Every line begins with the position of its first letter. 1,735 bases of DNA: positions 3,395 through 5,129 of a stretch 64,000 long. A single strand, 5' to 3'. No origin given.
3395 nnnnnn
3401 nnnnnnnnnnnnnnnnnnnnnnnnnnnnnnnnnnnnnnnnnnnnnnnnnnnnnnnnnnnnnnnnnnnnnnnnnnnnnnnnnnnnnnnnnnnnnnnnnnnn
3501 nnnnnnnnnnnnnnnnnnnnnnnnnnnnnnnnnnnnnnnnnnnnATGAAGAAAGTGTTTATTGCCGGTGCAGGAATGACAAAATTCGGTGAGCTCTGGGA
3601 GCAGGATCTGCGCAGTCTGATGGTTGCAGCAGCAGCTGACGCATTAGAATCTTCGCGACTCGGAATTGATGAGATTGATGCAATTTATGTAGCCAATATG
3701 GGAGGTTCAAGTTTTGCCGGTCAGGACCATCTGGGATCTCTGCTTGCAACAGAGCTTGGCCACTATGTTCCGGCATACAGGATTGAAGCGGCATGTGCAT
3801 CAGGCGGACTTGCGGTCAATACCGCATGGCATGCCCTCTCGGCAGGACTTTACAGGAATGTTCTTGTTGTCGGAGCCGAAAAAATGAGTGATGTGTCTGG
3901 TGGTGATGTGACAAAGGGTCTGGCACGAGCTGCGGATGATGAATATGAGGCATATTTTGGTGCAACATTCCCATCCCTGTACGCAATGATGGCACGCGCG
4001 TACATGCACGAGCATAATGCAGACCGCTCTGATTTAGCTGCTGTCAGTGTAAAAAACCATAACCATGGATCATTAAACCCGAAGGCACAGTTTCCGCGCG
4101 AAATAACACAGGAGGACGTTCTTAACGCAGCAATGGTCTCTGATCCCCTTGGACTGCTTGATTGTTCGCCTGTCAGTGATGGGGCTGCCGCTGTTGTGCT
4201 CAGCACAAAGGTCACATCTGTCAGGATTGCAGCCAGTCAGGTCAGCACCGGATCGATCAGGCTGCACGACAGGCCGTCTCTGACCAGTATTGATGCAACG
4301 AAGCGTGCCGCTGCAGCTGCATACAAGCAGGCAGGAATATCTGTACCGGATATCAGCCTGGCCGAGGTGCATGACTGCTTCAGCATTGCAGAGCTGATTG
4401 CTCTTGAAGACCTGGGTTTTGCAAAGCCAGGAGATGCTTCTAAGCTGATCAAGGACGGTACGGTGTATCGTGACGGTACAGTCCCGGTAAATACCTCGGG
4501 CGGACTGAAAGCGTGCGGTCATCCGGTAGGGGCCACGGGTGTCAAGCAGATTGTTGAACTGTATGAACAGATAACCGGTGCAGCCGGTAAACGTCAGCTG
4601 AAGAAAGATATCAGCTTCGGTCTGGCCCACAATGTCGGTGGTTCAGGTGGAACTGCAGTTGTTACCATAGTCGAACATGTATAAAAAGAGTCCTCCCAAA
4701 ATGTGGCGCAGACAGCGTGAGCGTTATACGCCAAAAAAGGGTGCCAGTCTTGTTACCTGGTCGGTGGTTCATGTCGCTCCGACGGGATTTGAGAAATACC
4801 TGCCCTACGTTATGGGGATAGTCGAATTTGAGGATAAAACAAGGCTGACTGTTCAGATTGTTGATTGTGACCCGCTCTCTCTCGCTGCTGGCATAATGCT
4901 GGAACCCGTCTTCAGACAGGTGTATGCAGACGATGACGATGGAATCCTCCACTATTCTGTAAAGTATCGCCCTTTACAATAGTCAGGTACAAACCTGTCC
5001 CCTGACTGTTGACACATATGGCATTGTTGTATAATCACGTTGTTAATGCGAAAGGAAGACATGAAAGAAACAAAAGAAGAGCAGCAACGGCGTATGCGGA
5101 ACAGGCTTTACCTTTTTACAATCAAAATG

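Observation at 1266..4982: Archaeal-style mevalonate entry module in a bacterium: in-frame HMG-CoA reductase / HMG-CoA synthase fusion plus thiolase plus a Zn-ribbon-less DUF35 protein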

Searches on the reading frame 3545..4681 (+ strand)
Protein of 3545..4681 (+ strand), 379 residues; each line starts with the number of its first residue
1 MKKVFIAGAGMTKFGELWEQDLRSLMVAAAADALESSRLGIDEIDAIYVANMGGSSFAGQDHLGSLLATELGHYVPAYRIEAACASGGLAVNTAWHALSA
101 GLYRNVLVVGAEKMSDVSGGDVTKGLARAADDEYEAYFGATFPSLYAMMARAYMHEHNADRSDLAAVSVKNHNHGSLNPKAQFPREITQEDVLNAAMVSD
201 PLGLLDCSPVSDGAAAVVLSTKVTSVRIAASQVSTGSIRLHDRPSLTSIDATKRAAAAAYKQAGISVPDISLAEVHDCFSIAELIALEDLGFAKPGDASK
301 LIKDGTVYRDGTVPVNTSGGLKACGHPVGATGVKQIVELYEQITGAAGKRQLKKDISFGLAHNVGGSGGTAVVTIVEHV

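Call 3: search_protein_families(library=pfam, proteins=[window:3545-4681:+], max_evalue=0.01)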
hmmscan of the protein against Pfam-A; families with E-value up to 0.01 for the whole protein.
window:3545-4681:+ (379 aa): 5 families
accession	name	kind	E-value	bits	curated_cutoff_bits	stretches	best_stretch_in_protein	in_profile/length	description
PF22691.2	Thiolase_C_1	-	3.3e-42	144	28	1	239-377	8-143/144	Thiolase C-terminal domain-like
PF00108.29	Thiolase_N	-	2.5e-29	102.9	26.4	1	4-221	1-258/260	Thiolase, N-terminal domain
PF02803.24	Thiolase_C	-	7.9e-11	42.1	27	1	254-349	26-103/123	Thiolase, C-terminal domain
PF08545.16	ACP_syn_III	-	1e-09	38.5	24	1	80-117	3-40/80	3-Oxoacyl-[acyl-carrier-protein (ACP)] synthase III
PF00109.32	ketoacyl-synt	-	9.3e-05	22.6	20.8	1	65-116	155-206/252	Beta-ketoacyl synthase, N-terminal domain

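Call 4: search_protein_families(library=ncbifam, proteins=[window:3545-4681:+], max_evalue=0.01)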
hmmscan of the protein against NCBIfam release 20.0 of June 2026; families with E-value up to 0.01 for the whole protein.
window:3545-4681:+ (379 aa): 55 families (the best 25 are shown)
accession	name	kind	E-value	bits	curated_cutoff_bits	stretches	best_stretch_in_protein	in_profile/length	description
NF004720.0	PRK06064.1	subfamily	2e-142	474.6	420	1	1-377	1-386/389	thiolase domain-containing protein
NF053570.1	AcCoTHIOL_METTL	equivalog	2.6e-132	441.3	600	1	1-376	1-381/385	acetyl-CoA acetyltransferase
NF004810.0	PRK06157.1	equivalog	1.4e-94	317.5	403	1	2-375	7-392/400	acetyl-CoA acetyltransferase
NF005704.0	PRK07516.1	subfamily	3.3e-93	312.7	412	1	2-378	2-387/389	thiolase domain-containing protein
NF009228.0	PRK12578.1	subfamily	1.3e-78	264.3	485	1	2-377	3-386/387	thiolase domain-containing protein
NF006102.0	PRK08256.1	subfamily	1.1e-73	248.6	436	1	2-377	3-391/394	lipid-transfer protein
NF004936.0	PRK06289.1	equivalog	1.1e-73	248.4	375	1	2-378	3-403/405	acetyl-CoA acetyltransferase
NF004715.0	PRK06059.1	equivalog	6.3e-66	223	424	1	2-373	4-396/399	lipid-transfer protein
NF004982.0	PRK06365.1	equivalog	7.4e-66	222.9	695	2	1-233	15-248/430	thiolase domain-containing protein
NF004721.0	PRK06065.1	equivalog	6.5e-60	203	455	1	2-369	10-384/393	thiolase domain-containing protein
NF053628.1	BnzsclthlBbsBGT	equivalog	2.5e-58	197.7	750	1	2-370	5-375/389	benzoylsuccinyl-CoA thiolase subunit BbsB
NF004811.0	PRK06158.1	subfamily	1.2e-51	175.9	421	1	4-371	10-373/384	acetyl-CoA acetyltransferase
NF006180.0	PRK08313.1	subfamily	1.7e-48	165.4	514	1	2-369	4-375/389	thiolase domain-containing protein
NF006010.0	PRK08142.1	subfamily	8.6e-46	156.4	462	1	4-370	7-376/388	thiolase domain-containing protein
NF005892.0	PRK07855.1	subfamily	3.8e-39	134.7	469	1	3-347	7-362/390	lipid-transfer protein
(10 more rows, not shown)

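Call 18: search_solved_structures(query=window:3545-4681:+, max_evalue=0.00001)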
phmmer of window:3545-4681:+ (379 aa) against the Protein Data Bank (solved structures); distinct sequences matched with E-value up to 0.00001: 41.
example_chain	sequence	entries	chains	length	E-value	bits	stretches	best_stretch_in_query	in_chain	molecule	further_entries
6esq_A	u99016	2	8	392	1.4e-96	326.9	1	1-375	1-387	acetoacetyl-CoA thiolase | Acetyl-CoA acetyltransferase thiolase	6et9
7yvy_A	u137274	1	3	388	8.1e-86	291.5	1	1-378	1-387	Acetyl-CoA acetyltransferase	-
4yzo_A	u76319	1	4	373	1.5e-60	208.5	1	5-375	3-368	Putative acyl-CoA acyltransferase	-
4bi9_A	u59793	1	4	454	1.1e-55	192.4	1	14-376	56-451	3-KETOACYL-COA THIOLASE, PUTATIVE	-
4bia_A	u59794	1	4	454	2.9e-54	187.8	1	14-376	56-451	3-KETOACYL-COA THIOLASE, PUTATIVE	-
3zbg_A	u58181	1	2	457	3.4e-54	187.6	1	14-378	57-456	3-KETOACYL-COA THIOLASE-LIKE PROTEIN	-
7pxp_C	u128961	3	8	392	7.5e-53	183.1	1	2-370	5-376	Benzoylsuccinyl-CoA thiolase subunit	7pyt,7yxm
3zbk_A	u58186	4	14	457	7.6e-53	183.1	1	14-378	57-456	3-KETOACYL-COA THIOLASE-LIKE PROTEIN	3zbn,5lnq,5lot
3zbl_A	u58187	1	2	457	9.9e-53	182.7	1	14-378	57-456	3-KETOACYL-COA THIOLASE-LIKE PROTEIN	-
6hsj_A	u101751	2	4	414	6.8e-44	153.7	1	3-375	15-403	SCP2-thiolase (type-1)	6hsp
6hrv_A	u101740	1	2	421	7.2e-44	153.6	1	3-375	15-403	SCP2-thiolase (type-1)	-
4u4e_A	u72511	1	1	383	2e-29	106.1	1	11-372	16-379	Thiolase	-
9myr_A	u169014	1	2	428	1.1e-27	100.4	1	133-369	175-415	Nonspecific lipid-transfer protein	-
6ok1_A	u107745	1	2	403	6.9e-26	94.4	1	91-340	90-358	Lipid-transfer protein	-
9skh_I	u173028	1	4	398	1.5e-23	86.7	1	255-369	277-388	2,4-diacetylphloroglucinol biosynthesis protein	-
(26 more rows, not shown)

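Call 53: search_solved_structures(query=window:3545-4681:+, max_evalue=1e-90, show_alignments=1)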
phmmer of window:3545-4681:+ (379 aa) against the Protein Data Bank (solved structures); distinct sequences matched with E-value up to 1e-90: 1.
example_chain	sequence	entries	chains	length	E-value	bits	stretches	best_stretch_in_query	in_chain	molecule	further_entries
6esq_A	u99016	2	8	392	1.4e-96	326.9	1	1-375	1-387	acetoacetyl-CoA thiolase | Acetyl-CoA acetyltransferase thiolase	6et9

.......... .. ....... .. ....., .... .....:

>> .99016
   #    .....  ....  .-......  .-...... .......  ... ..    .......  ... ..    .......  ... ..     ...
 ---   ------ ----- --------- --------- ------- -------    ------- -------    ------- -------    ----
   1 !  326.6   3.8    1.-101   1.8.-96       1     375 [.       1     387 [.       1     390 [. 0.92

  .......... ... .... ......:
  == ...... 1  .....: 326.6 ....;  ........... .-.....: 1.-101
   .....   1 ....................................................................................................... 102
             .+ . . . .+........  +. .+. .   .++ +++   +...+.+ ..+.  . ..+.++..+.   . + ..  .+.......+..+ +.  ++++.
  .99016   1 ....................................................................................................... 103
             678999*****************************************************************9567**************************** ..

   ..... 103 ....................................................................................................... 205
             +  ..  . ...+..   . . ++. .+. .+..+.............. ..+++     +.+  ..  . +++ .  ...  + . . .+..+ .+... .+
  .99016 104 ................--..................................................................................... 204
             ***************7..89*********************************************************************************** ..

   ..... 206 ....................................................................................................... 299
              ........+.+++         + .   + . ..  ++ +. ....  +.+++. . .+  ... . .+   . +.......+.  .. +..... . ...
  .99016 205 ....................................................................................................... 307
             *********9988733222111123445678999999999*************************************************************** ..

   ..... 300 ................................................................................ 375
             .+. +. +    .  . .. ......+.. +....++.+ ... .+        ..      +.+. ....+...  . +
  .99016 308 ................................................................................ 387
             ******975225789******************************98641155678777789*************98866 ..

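Call 59: list_cluster_members(proteins=[P0001, P0121, window:3545-4681:+, window:4677-4979:+, window:4701-4979:+])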
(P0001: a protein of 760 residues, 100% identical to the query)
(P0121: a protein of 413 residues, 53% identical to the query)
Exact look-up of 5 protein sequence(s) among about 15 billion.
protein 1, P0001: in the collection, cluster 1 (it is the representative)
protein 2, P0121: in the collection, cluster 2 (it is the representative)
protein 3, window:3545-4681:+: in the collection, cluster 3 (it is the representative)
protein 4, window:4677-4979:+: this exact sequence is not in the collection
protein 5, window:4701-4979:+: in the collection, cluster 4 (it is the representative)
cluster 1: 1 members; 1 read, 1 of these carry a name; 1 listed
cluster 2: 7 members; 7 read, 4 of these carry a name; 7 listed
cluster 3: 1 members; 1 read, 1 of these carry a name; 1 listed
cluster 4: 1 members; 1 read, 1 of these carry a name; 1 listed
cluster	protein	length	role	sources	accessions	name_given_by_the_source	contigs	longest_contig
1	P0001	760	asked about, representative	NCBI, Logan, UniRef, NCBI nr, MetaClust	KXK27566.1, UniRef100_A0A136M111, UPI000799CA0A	MAG: PQB biosynthetic 3-oxoacyl-(acyl-carrier-protein) synthase III [candidate division ... | hydroxymethylglutaryl-CoA reductase (NADPH) n=1 Tax=candidate division WS6 bacterium ... | status=active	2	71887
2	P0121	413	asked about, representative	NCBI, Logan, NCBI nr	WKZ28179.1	MAG: hydroxymethylglutaryl-CoA reductase [Candidatus Dojkabacteria bacterium]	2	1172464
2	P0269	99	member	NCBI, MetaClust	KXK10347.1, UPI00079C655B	MAG: Hydroxymethylglutaryl-coenzyme A reductase, partial [candidate division WS6 ... | status=active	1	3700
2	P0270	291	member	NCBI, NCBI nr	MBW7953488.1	3-hydroxy-3-methylglutaryl-CoA reductase, partial [Candidatus Dojkabacteria bacterium] | 3-hydroxy-3-methylglutaryl-CoA reductase [Candidatus Dojkabacteria bacterium]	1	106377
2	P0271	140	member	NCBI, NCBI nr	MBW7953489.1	3-hydroxy-3-methylglutaryl-CoA reductase, partial [Candidatus Dojkabacteria bacterium] | 3-hydroxy-3-methylglutaryl-CoA reductase [Candidatus Dojkabacteria bacterium]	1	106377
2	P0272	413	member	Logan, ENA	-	-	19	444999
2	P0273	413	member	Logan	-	-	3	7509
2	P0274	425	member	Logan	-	-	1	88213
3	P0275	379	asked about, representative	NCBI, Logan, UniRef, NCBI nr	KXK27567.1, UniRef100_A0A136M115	MAG: 3-ketoacyl-CoA thiolase [candidate division WS6 bacterium OLB20] | 3-ketoacyl-CoA thiolase n=1 Tax=candidate division WS6 bacterium OLB20 TaxID=1617426 ...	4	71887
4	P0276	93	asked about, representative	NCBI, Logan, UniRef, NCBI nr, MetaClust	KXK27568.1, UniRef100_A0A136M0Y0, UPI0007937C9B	MAG: hypothetical protein TR69_WS6001000012 [candidate division WS6 bacterium OLB20] | ChsH2 C-terminal OB-fold domain-containing protein n=1 Tax=candidate division WS6 ... | status=active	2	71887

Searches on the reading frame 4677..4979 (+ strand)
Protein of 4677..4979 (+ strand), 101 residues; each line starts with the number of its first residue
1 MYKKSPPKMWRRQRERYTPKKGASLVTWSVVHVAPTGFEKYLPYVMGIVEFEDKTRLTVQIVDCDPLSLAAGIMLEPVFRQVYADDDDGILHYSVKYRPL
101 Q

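Call 3: search_protein_families(library=pfam, proteins=[window:4677-4979:+], max_evalue=0.01)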
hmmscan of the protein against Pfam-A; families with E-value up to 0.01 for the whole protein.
window:4677-4979:+ (101 aa): 1 family
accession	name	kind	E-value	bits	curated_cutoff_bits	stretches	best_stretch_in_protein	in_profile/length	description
PF01796.24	OB_ChsH2_C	-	1.3e-14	54.2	27.1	1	22-80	7-65/65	ChsH2, C-terminal OB-fold domain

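Call 4: search_protein_families(library=ncbifam, proteins=[window:4677-4979:+], max_evalue=0.01)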
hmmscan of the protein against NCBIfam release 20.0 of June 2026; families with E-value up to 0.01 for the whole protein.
window:4677-4979:+ (101 aa): 0 families

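Call 19: search_solved_structures(query=window:4677-4979:+, max_evalue=1, show_alignments=3)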
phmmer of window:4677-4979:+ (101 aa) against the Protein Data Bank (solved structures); distinct sequences matched with E-value up to 1: 4.
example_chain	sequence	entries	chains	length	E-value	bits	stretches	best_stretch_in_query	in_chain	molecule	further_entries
6esq_E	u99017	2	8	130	4.1e-15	59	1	19-100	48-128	Pfam DUF35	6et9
9rzy_A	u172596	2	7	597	0.1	16.1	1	36-77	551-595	Alpha-L-fucosidase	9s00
9myr_B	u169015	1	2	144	0.29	14.6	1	25-81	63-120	Acyl dehydratase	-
6ok1_B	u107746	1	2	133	0.36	14.3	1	27-73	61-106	ChsH2(DUF35)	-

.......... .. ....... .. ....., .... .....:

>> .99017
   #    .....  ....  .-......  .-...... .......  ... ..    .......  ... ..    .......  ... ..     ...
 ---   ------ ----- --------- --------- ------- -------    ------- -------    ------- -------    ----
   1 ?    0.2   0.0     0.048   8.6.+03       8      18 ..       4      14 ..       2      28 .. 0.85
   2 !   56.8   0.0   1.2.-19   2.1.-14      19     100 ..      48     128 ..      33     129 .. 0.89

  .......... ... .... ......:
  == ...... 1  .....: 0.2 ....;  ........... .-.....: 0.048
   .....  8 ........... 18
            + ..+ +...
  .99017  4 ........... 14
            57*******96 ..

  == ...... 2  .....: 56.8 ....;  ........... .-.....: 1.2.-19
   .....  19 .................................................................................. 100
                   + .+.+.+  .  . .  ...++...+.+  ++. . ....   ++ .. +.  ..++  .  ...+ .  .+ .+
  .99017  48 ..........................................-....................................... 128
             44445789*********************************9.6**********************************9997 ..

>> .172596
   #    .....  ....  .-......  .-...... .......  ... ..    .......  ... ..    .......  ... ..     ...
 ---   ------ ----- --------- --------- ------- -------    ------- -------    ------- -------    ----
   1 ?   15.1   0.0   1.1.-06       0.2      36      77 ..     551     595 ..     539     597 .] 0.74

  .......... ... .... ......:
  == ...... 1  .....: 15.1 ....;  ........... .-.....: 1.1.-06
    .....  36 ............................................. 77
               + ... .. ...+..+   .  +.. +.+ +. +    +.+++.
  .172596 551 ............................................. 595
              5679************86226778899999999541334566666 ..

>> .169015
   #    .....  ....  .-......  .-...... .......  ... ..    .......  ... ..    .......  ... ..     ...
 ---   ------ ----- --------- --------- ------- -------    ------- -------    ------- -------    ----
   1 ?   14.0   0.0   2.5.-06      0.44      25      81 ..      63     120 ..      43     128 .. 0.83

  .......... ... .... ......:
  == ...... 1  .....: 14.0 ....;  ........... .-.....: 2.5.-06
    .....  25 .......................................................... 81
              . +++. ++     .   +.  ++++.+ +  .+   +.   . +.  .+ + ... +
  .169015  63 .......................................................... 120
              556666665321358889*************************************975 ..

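Call 63: find_homologous_proteins(query=window:4677-4979:+, max_evalue=0.001)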
Query window:4677-4979:+ (101 aa): 2 proteins with E <= 0.001 among 2 candidates.
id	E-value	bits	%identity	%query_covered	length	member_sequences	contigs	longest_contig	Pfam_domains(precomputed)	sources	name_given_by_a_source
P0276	9.9e-57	207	100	92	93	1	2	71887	PF01796.24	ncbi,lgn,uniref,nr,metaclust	ncbi:MAG: hypothetical protein TR69_WS6001000012 [candidate division WS6 bacterium OLB20]|uniref:Chs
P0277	5.6e-39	150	73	92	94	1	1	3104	PF01796.24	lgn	-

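Call 64: find_encoding_contigs(protein=P0277, flank=10000, max_places=6)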
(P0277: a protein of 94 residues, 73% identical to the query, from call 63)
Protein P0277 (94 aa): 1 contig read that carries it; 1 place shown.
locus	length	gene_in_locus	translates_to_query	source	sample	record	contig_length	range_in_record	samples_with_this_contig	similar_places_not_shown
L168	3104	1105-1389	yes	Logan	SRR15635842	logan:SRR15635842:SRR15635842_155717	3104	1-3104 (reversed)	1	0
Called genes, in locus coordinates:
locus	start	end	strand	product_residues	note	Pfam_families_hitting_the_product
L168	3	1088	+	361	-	?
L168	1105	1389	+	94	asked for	PF01796:OB_ChsH2_C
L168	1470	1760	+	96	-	-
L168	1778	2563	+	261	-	PF00119:ATP-synt_A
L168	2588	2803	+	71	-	PF00137:ATP-synt_C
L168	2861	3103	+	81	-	?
